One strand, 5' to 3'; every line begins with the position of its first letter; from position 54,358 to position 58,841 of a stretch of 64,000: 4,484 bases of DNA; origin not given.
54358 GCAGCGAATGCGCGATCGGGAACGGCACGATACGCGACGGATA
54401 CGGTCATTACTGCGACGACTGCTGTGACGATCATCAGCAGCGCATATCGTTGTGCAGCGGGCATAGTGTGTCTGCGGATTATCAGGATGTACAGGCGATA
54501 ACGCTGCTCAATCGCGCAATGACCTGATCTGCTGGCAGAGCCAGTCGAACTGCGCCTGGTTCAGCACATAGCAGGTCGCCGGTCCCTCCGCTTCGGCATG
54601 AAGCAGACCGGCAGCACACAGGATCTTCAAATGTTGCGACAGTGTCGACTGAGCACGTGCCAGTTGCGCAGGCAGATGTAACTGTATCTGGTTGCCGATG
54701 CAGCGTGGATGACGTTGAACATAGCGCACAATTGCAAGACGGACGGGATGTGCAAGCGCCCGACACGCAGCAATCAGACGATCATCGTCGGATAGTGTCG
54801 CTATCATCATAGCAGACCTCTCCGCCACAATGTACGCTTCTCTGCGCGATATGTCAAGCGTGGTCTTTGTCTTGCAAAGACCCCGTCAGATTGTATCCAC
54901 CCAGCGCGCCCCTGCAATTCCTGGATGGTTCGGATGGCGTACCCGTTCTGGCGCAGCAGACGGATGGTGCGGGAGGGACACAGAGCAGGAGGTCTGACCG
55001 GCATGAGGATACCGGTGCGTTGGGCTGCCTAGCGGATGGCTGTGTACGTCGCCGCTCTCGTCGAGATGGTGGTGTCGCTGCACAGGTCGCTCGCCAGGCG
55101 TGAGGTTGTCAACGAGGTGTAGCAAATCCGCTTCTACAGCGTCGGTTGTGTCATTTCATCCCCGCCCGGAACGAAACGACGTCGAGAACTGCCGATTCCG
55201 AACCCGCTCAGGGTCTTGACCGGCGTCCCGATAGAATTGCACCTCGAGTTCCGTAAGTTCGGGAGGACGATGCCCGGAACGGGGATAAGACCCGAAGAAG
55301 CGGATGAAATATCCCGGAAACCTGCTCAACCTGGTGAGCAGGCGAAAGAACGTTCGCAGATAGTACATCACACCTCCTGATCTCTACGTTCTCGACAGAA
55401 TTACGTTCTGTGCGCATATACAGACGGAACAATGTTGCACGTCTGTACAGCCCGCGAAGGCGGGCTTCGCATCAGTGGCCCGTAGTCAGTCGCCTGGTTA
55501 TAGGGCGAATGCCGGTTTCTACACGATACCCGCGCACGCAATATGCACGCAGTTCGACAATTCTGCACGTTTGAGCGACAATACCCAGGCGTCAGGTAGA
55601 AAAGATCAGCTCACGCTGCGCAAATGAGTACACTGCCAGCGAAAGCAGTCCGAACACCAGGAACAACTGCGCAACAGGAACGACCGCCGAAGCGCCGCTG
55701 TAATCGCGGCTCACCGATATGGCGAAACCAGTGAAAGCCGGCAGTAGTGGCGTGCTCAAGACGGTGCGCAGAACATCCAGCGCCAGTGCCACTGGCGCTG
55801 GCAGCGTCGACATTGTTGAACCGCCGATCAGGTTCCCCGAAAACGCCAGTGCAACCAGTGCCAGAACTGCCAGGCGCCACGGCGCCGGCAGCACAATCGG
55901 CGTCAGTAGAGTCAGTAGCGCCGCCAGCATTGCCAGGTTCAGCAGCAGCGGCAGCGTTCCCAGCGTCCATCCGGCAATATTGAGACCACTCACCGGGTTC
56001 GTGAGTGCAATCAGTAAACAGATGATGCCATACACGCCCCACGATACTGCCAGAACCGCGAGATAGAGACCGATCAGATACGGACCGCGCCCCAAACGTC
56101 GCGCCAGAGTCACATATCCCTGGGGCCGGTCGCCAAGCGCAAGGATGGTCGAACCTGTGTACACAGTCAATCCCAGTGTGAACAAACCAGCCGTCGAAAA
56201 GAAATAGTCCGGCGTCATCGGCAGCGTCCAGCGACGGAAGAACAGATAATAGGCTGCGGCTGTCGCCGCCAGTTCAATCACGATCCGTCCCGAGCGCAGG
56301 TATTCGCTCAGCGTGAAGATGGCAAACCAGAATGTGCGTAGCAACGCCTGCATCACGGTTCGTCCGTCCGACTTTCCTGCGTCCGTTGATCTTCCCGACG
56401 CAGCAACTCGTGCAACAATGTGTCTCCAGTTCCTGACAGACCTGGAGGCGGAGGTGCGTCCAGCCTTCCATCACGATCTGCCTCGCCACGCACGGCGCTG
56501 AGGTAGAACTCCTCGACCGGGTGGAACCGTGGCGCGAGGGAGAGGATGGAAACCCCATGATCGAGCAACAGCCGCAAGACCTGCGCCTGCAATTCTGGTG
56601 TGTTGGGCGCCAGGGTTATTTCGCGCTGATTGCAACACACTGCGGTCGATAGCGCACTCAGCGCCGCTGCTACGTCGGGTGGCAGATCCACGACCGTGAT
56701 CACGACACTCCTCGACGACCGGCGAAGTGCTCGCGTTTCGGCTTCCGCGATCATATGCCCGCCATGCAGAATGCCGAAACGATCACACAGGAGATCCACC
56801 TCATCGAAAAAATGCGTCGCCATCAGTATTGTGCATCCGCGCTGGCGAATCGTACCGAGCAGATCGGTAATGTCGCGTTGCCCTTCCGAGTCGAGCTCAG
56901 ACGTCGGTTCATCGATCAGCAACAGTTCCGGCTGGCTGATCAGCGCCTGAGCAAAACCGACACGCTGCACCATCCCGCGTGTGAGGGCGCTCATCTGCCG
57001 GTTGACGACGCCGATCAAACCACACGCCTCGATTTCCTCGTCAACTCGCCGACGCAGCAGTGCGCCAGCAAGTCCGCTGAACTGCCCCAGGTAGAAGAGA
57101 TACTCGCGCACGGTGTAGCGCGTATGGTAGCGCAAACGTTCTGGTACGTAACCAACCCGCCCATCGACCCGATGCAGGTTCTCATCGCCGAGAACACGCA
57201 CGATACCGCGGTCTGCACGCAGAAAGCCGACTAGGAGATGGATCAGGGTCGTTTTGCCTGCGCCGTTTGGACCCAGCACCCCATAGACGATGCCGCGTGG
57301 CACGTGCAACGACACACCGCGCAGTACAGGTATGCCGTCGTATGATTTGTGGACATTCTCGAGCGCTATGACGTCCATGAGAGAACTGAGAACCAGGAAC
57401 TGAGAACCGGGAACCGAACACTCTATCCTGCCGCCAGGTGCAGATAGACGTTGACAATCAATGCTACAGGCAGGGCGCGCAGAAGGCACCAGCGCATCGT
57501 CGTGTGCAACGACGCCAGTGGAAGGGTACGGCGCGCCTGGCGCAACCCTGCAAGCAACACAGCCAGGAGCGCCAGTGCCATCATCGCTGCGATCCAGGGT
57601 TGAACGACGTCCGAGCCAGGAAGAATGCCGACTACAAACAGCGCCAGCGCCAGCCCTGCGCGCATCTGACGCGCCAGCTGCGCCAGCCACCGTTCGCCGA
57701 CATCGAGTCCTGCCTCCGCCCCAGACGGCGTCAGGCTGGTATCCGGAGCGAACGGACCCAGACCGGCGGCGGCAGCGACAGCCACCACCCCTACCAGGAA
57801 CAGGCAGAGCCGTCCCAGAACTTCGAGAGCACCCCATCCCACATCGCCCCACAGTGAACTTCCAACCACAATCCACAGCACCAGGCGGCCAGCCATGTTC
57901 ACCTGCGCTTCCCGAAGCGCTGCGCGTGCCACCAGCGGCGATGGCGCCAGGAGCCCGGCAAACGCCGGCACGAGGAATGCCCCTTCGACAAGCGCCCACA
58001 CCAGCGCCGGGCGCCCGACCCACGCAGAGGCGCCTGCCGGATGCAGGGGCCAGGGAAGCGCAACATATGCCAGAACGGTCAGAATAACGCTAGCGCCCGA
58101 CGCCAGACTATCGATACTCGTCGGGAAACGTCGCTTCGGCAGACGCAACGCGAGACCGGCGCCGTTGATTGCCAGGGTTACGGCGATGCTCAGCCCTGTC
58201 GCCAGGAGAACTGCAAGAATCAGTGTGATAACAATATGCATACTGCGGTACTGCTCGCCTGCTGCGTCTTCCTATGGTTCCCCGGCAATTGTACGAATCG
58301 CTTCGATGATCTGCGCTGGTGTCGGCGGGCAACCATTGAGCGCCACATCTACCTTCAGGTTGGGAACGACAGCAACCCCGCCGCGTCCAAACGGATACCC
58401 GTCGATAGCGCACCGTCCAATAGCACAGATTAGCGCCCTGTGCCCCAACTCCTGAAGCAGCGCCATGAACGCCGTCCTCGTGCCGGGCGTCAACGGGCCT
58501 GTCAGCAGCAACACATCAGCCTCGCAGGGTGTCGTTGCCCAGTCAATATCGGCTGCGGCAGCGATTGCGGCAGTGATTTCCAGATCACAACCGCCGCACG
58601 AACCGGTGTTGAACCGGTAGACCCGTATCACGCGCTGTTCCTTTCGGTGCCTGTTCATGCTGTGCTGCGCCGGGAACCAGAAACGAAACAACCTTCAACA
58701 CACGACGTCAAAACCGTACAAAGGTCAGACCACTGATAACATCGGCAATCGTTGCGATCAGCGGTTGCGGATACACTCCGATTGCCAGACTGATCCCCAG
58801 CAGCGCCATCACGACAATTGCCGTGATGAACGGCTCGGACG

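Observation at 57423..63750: Stripped-down six-gene group-4 [NiFe]-hydrogenase/complex-I-like module that keeps the Ni-Fe cysteines but has no NuoC/NuoI-type partners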

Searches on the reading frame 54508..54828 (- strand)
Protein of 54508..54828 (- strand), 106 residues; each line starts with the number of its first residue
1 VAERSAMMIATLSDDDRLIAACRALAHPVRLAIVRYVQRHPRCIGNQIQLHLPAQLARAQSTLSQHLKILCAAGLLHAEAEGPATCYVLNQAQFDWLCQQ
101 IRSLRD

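Call 43: search_protein_families(library=pfam, proteins=[window:54508-54828:-], max_evalue=0.001)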
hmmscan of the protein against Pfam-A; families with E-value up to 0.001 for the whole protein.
window:54508-54828:- (106 aa): 2 families
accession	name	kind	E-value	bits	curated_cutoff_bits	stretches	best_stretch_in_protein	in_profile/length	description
PF12840.13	HTH_20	-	8.7e-07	29.3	27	1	25-77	1-49/51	Helix-turn-helix domain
PF01022.26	HTH_5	-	2.7e-06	27.6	22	1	28-76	2-45/47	Bacterial regulatory protein, arsR family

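Call 58: search_protein_families(library=ncbifam, proteins=[window:54508-54828:-], max_evalue=0.01)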
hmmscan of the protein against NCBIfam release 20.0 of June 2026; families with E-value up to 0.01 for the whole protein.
window:54508-54828:- (106 aa): 8 families
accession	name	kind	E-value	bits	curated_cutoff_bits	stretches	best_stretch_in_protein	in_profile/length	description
NF033788.1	HTH_metalloreg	subfamily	3.9e-14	52.2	55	1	20-97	3-76/77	metalloregulator ArsR/SmtB family transcription factor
NF033789.1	repress_SdpR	subfamily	3.1e-08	33.4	100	1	23-99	3-74/79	autorepressor SdpR family transcription factor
NF041413.1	ArsR_Rv2640c_fam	equivalog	1.9e-07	31.5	155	1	10-101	22-113/118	Rv2640c family ArsR-like transcriptional regulator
NF040642.1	sulf_sens_BigR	equivalog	2.7e-05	24.2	155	1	23-95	15-82/95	sulfite-sensing transcriptional repressor BigR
NF052532.1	TransRegPagRBaca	equivalog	0.00023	21.2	170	1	22-70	21-65/99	transcriptional repressor PagR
NF047906.1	CdPbTransRegCmtR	equivalog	0.00026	20.8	150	1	16-94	9-82/104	Cd(II)/Pb(II)-sensing metalloregulatory transcriptional regulator CmtR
NF045707.1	Dbac_1936_reg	equivalog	0.00041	20.3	115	1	22-94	11-78/99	ArsR/SmtB-type metalloregulator TsoR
NF053755.1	MsvR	equivalog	0.0028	17.4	220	1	23-79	8-59/236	transcriptional factor MsvR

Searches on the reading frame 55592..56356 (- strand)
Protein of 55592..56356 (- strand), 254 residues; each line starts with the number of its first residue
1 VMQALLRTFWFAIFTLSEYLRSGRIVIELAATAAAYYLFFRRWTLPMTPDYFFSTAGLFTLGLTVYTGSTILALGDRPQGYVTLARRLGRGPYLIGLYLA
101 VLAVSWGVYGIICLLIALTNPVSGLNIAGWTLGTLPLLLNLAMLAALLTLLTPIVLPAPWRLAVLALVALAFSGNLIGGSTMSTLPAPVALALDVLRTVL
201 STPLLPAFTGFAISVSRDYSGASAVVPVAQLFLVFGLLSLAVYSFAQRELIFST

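Call 43: search_protein_families(library=pfam, proteins=[window:55592-56356:-], max_evalue=0.001)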
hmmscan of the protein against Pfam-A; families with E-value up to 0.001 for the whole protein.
window:55592-56356:- (254 aa): 0 families

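Call 58: search_protein_families(library=ncbifam, proteins=[window:55592-56356:-], max_evalue=0.01)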
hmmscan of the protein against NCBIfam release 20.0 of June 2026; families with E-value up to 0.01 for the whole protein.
window:55592-56356:- (254 aa): 0 families

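Call 88: search_protein_families(library=pfam, alignment_id=A7, max_evalue=1)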
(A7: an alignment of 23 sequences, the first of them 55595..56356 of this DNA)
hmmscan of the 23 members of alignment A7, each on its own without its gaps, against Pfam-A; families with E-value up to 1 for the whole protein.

A. member 1, window:55595-56356:- (254 aa): 0 families

B. families by the number of members that match (of 23 scanned): 4 families
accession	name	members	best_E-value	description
PF08592.16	Anthrone_oxy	1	0.029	Anthrone oxygenase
PF02285.20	COX8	1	0.12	Cytochrome oxidase c subunit VIII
PF14377.11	UBM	1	0.23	Ubiquitin binding region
PF11683.13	DUF3278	1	0.62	Protein of unknown function (DUF3278)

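Call 89: search_solved_structures(query=A7, max_evalue=1)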
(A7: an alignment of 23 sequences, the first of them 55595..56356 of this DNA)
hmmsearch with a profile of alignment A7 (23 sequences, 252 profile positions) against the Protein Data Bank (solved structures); distinct sequences matched with E-value up to 1: 0.

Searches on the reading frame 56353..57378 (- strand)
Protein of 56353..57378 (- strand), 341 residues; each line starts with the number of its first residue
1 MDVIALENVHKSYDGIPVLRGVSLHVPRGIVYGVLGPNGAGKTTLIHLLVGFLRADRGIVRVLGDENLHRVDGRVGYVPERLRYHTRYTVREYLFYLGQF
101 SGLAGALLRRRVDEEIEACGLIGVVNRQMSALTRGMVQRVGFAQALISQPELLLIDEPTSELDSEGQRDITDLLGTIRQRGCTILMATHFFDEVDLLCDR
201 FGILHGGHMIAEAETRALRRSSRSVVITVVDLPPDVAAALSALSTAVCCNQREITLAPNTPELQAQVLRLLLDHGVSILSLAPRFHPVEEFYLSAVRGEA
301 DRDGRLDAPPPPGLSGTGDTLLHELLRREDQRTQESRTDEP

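Call 43: search_protein_families(library=pfam, proteins=[window:56353-57378:-], max_evalue=0.001)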
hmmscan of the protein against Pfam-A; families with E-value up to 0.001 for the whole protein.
window:56353-57378:- (341 aa): 2 families
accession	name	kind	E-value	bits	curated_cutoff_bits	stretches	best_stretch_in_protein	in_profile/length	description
PF00005.33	ABC_tran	-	5.8e-25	88.9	25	1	19-160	1-137/137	ABC transporter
PF13304.12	AAA_21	-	6.2e-10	40.1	27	1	129-189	235-298/304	AAA domain, putative AbiEii toxin, Type IV TA system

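Call 58: search_protein_families(library=ncbifam, proteins=[window:56353-57378:-], max_evalue=0.01)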
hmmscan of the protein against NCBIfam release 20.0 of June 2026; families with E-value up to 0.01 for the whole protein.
window:56353-57378:- (341 aa): 187 families (the best 25 are shown)
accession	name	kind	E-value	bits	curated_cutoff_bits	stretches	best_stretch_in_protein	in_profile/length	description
TIGR01188.1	drrA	subfamily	6.8e-50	170.1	312.45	1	11-240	1-234/302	daunorubicin resistance ABC transporter, ATP-binding protein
TIGR03522.1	GldA_ABC_ATP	equivalog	7.2e-47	160.3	402.6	1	4-288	3-293/301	gliding motility-associated ABC transporter ATP-binding subunit GldA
NF010060.0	PRK13537.1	equivalog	5.3e-43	147.1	521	1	3-231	15-244/314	nodulation factor ABC transporter ATP-binding protein NodI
NF010059.0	PRK13536.1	equivalog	8.7e-42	143.1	549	1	4-218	44-261/342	nodulation factor ABC transporter ATP-binding protein NodI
TIGR01288.1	nodI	equivalog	2.5e-40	138.4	424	1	4-220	5-224/303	nodulation factor ABC transporter ATP-binding protein NodI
TIGR03864.1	PQQ_ABC_ATP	hypoth_equivalog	4.3e-37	127.8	302.25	1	4-223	2-224/236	ABC transporter, ATP-binding subunit, PQQ-dependent alcohol dehydrogenase system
TIGR03740.1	galliderm_ABC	subfamily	1.5e-36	126.1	309.75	1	6-214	3-207/223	lantibiotic protection ABC transporter ATP-binding subunit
NF033858.1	ABC2_perm_RbbA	equivalog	8.2e-35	120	1050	1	6-222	269-488/909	ribosome-associated ATPase/putative transporter RbbA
NF040873.1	AztA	equivalog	1.1e-33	116.4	220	1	13-194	2-182/191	zinc ABC transporter ATP-binding protein AztA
TIGR02673.1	FtsE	equivalog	6.9e-32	110.8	264.85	1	3-195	1-201/214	cell division ATP-binding protein FtsE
TIGR04406.1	LPS_export_lptB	equivalog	1.5e-31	109.5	240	1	5-218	3-222/239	LPS export ABC transporter ATP-binding protein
TIGR03873.1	F420-0_ABC_ATP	hypoth_equivalog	3.7e-31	108.3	372.4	1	6-216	4-222/256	putative F420-0 ABC transporter ATP-binding protein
TIGR01166.1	cbiO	subfamily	1.8e-30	105.8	211.8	1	15-191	4-187/190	cobalt ABC transporter, ATP-binding protein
TIGR04520.1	ECF_ATPase_1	equivalog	8.1e-30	104.1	315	1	4-234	1-239/269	energy-coupling factor transporter ATPase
NF047930.1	ABC_ATP_B6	equivalog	4.1e-28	98.3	670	1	2-227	1-232/510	putative B6 ABC transporter ATP-binding protein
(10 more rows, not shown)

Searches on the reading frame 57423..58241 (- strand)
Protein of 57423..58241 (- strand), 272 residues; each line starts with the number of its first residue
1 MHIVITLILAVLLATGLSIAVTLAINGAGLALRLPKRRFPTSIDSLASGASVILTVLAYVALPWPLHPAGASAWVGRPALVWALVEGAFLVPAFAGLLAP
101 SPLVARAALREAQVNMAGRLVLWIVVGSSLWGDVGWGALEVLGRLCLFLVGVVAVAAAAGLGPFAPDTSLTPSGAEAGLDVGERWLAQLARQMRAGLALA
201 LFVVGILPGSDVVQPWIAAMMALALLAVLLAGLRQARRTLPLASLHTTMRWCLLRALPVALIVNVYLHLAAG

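Call 3: search_protein_families(library=pfam, proteins=[window:57423-58241:-], max_evalue=0.1)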
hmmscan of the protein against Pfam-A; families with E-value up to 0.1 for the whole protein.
window:57423-58241:- (272 aa): 0 families

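Call 4: search_protein_families(library=ncbifam, proteins=[window:57423-58241:-], max_evalue=0.1)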
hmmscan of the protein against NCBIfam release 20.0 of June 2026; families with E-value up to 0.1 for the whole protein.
window:57423-58241:- (272 aa): 0 families

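Call 28: search_solved_structures(query=A2, max_evalue=10, show_alignments=2)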
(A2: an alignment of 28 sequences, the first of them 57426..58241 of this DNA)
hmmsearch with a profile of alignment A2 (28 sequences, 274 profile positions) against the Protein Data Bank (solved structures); distinct sequences matched with E-value up to 10: 2.
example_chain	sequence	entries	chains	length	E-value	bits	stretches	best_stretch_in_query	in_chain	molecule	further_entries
2n2a_A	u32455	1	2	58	0.42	13.1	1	4-43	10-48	Receptor tyrosine-protein kinase erbB-2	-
5ces_A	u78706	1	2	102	0.63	12.5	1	168-220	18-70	PA0618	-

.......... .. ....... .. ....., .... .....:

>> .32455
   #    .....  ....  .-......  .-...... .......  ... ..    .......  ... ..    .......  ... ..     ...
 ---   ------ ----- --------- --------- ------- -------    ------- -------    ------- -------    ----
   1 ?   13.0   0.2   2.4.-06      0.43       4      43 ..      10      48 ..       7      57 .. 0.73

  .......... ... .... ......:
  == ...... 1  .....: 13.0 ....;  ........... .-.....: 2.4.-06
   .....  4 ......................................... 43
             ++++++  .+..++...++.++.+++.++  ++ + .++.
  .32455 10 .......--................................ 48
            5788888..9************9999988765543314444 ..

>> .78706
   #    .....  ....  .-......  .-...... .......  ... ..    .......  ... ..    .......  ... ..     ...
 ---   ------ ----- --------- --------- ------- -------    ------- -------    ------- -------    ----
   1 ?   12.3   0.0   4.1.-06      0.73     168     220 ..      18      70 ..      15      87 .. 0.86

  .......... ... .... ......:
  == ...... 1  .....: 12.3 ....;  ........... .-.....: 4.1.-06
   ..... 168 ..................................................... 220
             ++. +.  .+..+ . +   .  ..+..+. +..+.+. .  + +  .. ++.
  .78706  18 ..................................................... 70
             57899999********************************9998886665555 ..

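Call 29: find_homologous_proteins(query=A2, max_evalue=0.001)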
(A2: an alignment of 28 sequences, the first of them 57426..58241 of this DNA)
Query A2 (28 sequences) (272 aa, profile of the alignment): 50 proteins with E <= 0.001 among 8000 candidates.
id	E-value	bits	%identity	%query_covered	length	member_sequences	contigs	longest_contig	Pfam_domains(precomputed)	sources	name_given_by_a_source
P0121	8.9e-99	348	44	83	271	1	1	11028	-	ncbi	ncbi:MAG: hypothetical protein ABIV47_07840 [Roseiflexaceae bacterium]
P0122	7.4e-97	342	45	75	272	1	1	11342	-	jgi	jgi:hypothetical protein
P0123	1.1e-96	341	43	76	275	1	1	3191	-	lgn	-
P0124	2.9e-96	340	46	83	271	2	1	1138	-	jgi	jgi:hypothetical protein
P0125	1.5e-93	331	40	96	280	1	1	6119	-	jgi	jgi:hypothetical protein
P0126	3.7e-93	330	44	75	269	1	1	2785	-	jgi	jgi:hypothetical protein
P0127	6.1e-93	329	44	88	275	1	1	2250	-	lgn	-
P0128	4.9e-92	326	45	88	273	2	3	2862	-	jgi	jgi:hypothetical protein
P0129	6.9e-92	326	40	86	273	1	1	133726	-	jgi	jgi:hypothetical protein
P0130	1.4e-90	321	42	75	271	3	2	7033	-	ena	-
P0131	7.3e-90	319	53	54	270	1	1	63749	-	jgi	jgi:hypothetical protein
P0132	8.4e-90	319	43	87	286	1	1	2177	-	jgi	jgi:hypothetical protein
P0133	2.5e-89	317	43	97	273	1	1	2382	-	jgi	jgi:hypothetical protein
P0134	6.8e-89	316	42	85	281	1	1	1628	-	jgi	jgi:hypothetical protein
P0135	5.4e-88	313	37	83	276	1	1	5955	-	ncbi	-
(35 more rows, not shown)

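Call 37: predict_structure(alignment_id=A3)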
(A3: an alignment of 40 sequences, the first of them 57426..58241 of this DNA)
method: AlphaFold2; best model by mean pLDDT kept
length: 272 residues; sequences in the alignment: 40
mean_pLDDT: 86.2   pTM: 0.84
mean pLDDT of the five models: 86.2, 86.0, 84.2, 82.2, 82.1
residues with pLDDT >= 90: 119; 70-90: 127; 50-70: 25; < 50: 1
segments of 3 or more residues with pLDDT < 50: none
pLDDT, mean of each block of 10 residues (from residue 1): 85 86 72 62 88 94 87 88 95 89 86 92 93 87 93 92 73 60 84 92 89 88 91 88 88 92 93 86
secondary structure, 60 per line:
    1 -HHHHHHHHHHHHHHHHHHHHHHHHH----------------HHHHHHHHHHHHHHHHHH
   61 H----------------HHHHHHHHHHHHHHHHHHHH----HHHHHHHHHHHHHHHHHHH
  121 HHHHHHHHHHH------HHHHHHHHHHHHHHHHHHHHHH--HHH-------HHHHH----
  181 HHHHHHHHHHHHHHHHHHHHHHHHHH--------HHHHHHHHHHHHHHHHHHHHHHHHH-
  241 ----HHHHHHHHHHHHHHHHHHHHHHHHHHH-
elements in order: H2-26 H43-61 H78-97 H102-131 H138-159 H172-176 H181-206 H215-239 H245-271

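Call 40: fold_search(model_id=the predicted structure, library=pdb)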
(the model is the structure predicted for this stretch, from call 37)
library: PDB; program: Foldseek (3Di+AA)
matches with E <= 10: 429; with E <= 0.001: 79
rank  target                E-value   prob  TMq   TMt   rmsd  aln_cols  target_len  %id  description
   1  7z7v_H                7.1e-06  1.00  0.70  0.60   4.8       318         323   15  Complex I from E. coli, LMNG-purified, under Turnover at pH 6, Open-ready state (released 2022-09-21)
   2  7z7r_H                7.8e-06  1.00  0.69  0.60   4.9       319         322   14  Complex I from E. coli, LMNG-purified, Apo, Open-ready state (released 2022-09-21)
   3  7p7k_H                1.3e-05  1.00  0.69  0.63   4.9       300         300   16  Complex I from E. coli, DDM/LMNG-purified, with DQ, Resting state (released 2022-09-21)
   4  7p7e_H                1.3e-05  1.00  0.70  0.65   4.5       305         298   15  Complex I from E. coli, DDM/LMNG-purified, Apo, Resting state (released 2022-09-21)
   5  7r4g_H                1.4e-05  1.00  0.68  0.60   5.5       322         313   14  Bovine complex I in the presence of IM1761092, slack class ii (Composite map) (released 2023-02-08)
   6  7r4d_H                1.4e-05  1.00  0.70  0.63   5.1       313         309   15  Bovine complex I in the presence of IM1761092, deactive class vi (Composite map) (released 2023-02-08)
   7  7p69_H                1.5e-05  1.00  0.66  0.60   5.5       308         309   15  Complex I from E. coli, DDM/LMNG-purified, under Turnover at pH 6, Resting state (released 2022-09-21)
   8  7r47_H                1.6e-05  1.00  0.72  0.65   4.8       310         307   15  Bovine complex I in the presence of IM1761092, deactive class iii (Composite map) (released 2023-02-08)
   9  7p7c_H                2.2e-05  1.00  0.69  0.62   4.4       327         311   14  Complex I from E. coli, DDM/LMNG-purified, Apo, Open state (released 2022-09-21)
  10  7r4c_H                2.3e-05  1.00  0.69  0.62   5.2       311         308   14  Bovine complex I in the presence of IM1761092, deactive class v (Composite map) (released 2023-02-08)
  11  7z83_H                2.6e-05  1.00  0.72  0.63   4.4       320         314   15  Complex I from E. coli, DDM/LMNG-purified, under Turnover at pH 8, Open state (released 2022-09-21)
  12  7r48_H                3.0e-05  1.00  0.73  0.65   4.7       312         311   15  Bovine complex I in the presence of IM1761092, deactive class iv (Composite map) (released 2023-02-08)
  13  7p7l_H                3.3e-05  1.00  0.67  0.60   4.7       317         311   13  Complex I from E. coli, DDM/LMNG-purified, with NADH and FMN, Open state (released 2022-09-21)
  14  7r46_H                4.7e-05  1.00  0.69  0.62   5.4       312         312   15  Bovine complex I in the presence of IM1761092, deactive class ii (Composite map) (released 2023-02-08)
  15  9cd6_r                5.1e-05  1.00  0.73  0.65   5.0       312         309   15  Cryo-EM structure of respiratory supercomplex I in open state (released 2025-08-06)
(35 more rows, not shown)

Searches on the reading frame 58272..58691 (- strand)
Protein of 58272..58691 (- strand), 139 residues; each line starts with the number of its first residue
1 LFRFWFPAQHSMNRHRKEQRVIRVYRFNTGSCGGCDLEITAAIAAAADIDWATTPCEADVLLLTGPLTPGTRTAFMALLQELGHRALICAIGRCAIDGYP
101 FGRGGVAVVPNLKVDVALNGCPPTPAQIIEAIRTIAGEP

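Call 3: search_protein_families(library=pfam, proteins=[window:58272-58691:-], max_evalue=0.1)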
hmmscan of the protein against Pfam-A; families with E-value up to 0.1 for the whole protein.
window:58272-58691:- (139 aa): 1 family
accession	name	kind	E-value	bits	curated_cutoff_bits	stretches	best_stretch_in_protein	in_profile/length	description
PF01058.29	Oxidored_q6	-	8.6e-15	55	27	1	32-134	1-127/128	NADH ubiquinone oxidoreductase, 20 Kd subunit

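Call 4: search_protein_families(library=ncbifam, proteins=[window:58272-58691:-], max_evalue=0.1)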
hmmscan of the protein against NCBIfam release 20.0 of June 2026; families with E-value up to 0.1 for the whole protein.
window:58272-58691:- (139 aa): 13 families
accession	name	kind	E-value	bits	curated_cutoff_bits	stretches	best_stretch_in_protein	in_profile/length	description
NF005012.1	PRK06411.1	subfamily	1.4e-10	41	116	1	27-135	39-154/166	NADH-quinone oxidoreductase subunit NuoB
TIGR01957.1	nuoB_fam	subfamily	3.8e-10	39.8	142.7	1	31-133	25-136/145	NADH-quinone oxidoreductase subunit B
NF011391.0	PRK14816.1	equivalog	6.4e-08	32.4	283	1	26-129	58-167/196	NADH-quinone oxidoreductase subunit B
NF011394.0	PRK14819.1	equivalog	6.5e-08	32.4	312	1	51-135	65-152/264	NADH-quinone oxidoreductase subunit B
NF011395.0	PRK14820.1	equivalog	5.3e-07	29.5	263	1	31-135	43-153/180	NADH-quinone oxidoreductase subunit B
NF011389.0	PRK14814.1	equivalog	2.1e-06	27.7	285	1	25-132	38-150/186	NADH dehydrogenase subunit B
NF011390.0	PRK14815.1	equivalog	4.4e-05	22.8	281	1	54-134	70-152/183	NADH dehydrogenase subunit B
NF011392.0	PRK14817.1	equivalog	9e-05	22.2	271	1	24-133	40-154/182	NADH-quinone oxidoreductase subunit B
NF011388.0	PRK14813.1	equivalog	0.00038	20.4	294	1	35-132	40-146/189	NADH dehydrogenase subunit B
NF009808.0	PRK13292.1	equivalog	0.00043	18.3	1156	1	53-133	61-143/791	NADH-quinone oxidoreductase subunit B/C/D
NF011393.0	PRK14818.1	equivalog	0.00082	19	255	1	53-132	66-148/173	NADH dehydrogenase subunit B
TIGR03294.1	FrhG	equivalog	0.0058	16.4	245.5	1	78-133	70-138/228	coenzyme F420 hydrogenase subunit gamma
NF045875.1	F420_non_VhuG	exception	0.033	13.5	450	0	109-134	136-162/286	F420-non-reducing hydrogenase subunit VhuG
